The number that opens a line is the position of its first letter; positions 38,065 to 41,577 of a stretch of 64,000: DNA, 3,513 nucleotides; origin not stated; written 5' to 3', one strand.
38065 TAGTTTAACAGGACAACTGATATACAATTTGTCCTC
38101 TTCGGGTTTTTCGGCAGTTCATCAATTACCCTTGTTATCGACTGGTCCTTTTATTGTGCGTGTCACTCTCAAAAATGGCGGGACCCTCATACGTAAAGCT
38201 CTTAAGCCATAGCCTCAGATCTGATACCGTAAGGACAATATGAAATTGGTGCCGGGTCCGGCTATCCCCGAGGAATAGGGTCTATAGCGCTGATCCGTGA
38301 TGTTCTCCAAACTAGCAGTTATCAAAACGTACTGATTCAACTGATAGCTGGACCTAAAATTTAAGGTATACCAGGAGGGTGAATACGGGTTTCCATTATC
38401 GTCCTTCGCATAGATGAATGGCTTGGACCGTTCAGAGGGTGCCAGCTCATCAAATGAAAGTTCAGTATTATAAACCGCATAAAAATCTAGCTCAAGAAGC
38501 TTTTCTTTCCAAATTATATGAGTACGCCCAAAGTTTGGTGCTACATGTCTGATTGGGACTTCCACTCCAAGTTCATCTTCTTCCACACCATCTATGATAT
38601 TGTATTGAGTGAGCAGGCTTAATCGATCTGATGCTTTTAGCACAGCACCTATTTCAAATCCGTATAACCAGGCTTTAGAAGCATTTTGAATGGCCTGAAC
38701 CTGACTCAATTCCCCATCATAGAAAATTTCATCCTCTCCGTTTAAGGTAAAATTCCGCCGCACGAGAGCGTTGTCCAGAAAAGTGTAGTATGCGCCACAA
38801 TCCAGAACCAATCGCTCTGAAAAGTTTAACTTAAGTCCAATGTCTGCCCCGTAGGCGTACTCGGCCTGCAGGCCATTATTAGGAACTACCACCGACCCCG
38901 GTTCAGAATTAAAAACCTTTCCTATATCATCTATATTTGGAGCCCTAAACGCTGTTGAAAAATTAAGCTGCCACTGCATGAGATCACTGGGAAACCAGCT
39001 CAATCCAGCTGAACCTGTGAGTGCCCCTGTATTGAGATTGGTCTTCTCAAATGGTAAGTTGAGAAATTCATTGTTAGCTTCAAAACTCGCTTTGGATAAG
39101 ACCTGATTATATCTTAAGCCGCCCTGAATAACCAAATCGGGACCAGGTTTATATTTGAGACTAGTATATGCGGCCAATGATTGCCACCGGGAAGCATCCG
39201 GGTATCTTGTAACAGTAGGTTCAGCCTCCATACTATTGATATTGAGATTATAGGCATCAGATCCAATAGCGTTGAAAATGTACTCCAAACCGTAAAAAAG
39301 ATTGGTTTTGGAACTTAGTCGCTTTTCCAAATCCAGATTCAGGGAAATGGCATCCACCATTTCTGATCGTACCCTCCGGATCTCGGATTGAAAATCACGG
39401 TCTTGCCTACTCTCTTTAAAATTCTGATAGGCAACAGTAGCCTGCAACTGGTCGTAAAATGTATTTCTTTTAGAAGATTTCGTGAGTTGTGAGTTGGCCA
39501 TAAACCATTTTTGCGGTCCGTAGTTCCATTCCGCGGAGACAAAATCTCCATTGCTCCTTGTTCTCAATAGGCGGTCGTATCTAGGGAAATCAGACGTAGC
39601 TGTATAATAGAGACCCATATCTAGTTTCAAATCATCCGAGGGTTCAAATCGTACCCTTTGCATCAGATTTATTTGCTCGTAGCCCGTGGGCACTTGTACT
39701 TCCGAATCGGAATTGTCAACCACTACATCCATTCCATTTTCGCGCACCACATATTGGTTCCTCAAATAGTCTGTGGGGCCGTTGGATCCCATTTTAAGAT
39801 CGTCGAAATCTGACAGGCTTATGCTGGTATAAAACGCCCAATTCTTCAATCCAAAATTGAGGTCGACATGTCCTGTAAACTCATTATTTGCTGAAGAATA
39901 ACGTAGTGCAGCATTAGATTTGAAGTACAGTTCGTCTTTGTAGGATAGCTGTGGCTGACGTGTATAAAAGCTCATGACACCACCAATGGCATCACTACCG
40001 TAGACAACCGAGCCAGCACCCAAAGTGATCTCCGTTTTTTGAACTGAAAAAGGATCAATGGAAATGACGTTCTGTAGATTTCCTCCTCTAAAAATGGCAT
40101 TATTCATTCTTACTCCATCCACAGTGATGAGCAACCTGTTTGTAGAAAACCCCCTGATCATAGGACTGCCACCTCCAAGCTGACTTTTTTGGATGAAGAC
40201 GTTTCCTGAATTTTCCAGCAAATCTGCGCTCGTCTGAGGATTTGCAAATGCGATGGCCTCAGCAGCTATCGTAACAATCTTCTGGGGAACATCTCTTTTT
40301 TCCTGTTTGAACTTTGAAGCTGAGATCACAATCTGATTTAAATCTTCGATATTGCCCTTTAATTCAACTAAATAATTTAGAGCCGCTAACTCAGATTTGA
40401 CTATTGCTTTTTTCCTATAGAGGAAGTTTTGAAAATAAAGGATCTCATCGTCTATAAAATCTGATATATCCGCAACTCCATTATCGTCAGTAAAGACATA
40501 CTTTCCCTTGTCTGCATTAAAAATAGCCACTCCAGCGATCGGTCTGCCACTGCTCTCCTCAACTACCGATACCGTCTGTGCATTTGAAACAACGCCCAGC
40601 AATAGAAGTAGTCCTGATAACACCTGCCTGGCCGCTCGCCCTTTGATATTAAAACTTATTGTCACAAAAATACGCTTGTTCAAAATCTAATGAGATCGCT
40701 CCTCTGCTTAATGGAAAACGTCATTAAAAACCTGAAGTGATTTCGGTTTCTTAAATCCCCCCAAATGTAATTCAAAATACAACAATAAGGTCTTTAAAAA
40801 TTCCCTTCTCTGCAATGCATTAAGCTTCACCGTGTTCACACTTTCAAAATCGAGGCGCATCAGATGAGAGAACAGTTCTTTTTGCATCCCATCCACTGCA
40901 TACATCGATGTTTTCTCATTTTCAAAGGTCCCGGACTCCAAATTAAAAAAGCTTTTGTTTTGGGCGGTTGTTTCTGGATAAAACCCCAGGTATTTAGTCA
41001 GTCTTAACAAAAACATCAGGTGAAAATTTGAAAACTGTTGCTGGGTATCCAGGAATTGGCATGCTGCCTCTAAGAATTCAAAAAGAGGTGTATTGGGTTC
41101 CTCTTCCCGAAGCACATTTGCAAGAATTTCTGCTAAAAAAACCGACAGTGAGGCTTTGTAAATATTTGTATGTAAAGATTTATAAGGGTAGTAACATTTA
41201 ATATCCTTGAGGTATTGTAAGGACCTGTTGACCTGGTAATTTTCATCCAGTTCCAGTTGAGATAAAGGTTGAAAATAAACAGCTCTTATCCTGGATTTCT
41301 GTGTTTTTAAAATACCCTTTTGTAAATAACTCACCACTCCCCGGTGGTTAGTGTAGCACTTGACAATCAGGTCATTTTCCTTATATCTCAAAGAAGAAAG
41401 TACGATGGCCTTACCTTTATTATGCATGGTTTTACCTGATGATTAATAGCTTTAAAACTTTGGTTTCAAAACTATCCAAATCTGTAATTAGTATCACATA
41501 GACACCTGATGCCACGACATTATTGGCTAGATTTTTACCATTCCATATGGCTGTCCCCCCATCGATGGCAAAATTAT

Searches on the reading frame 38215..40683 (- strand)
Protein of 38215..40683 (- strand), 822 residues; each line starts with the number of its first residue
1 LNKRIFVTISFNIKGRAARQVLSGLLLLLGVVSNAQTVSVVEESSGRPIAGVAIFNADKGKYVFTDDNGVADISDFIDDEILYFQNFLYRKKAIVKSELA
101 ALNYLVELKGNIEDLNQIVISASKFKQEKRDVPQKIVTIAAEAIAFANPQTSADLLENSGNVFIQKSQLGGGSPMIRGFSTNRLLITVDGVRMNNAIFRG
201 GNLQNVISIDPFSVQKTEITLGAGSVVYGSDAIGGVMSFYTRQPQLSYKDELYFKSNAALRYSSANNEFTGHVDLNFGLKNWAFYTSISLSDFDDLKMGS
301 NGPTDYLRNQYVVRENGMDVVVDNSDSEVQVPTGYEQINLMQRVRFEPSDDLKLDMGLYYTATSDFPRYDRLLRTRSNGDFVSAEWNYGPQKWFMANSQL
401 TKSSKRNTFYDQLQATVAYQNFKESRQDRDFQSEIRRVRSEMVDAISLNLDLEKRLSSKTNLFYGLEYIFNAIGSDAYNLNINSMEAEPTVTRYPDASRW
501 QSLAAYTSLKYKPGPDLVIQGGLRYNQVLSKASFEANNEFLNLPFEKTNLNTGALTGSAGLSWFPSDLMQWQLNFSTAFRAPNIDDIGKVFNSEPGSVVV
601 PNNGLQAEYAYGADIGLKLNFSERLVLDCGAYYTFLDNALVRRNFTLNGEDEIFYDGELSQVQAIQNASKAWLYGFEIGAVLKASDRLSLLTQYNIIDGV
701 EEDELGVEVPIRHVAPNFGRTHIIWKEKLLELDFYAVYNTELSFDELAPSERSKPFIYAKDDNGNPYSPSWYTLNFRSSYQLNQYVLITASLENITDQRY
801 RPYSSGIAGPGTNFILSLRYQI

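Call 42: search_protein_families(library=pfam, proteins=[window:38215-40683:-], max_evalue=0.00001)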
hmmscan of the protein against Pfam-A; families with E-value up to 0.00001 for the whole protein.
window:38215-40683:- (822 aa): 2 families
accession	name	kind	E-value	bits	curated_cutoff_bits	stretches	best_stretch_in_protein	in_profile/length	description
PF00593.30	TonB_dep_Rec_b-barrel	-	4.1e-28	99.8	27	1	357-795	35-436/436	TonB dependent receptor-like, beta-barrel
PF07715.20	Plug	-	5.7e-19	69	23.9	1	129-236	2-107/107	TonB-dependent Receptor Plug Domain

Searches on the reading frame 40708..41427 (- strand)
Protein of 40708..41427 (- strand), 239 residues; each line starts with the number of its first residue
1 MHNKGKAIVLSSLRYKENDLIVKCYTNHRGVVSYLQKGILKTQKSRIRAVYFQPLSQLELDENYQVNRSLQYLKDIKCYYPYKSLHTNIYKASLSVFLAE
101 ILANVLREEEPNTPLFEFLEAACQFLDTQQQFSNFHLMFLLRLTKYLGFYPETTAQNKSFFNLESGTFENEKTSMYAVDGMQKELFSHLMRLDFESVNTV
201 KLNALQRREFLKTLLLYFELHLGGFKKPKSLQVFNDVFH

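Call 44: search_protein_families(library=pfam, proteins=[window:40708-41427:-], max_evalue=0.00001)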
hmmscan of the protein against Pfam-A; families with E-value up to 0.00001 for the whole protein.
window:40708-41427:- (239 aa): 2 families
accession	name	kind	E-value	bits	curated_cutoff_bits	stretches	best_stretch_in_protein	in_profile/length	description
PF02565.21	RecO_C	-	1.1e-19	71.1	22.1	1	87-227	2-153/157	Recombination protein O C terminal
PF11967.14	RecO_N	-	8e-16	58.3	27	1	1-79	1-77/80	Recombination protein O N terminal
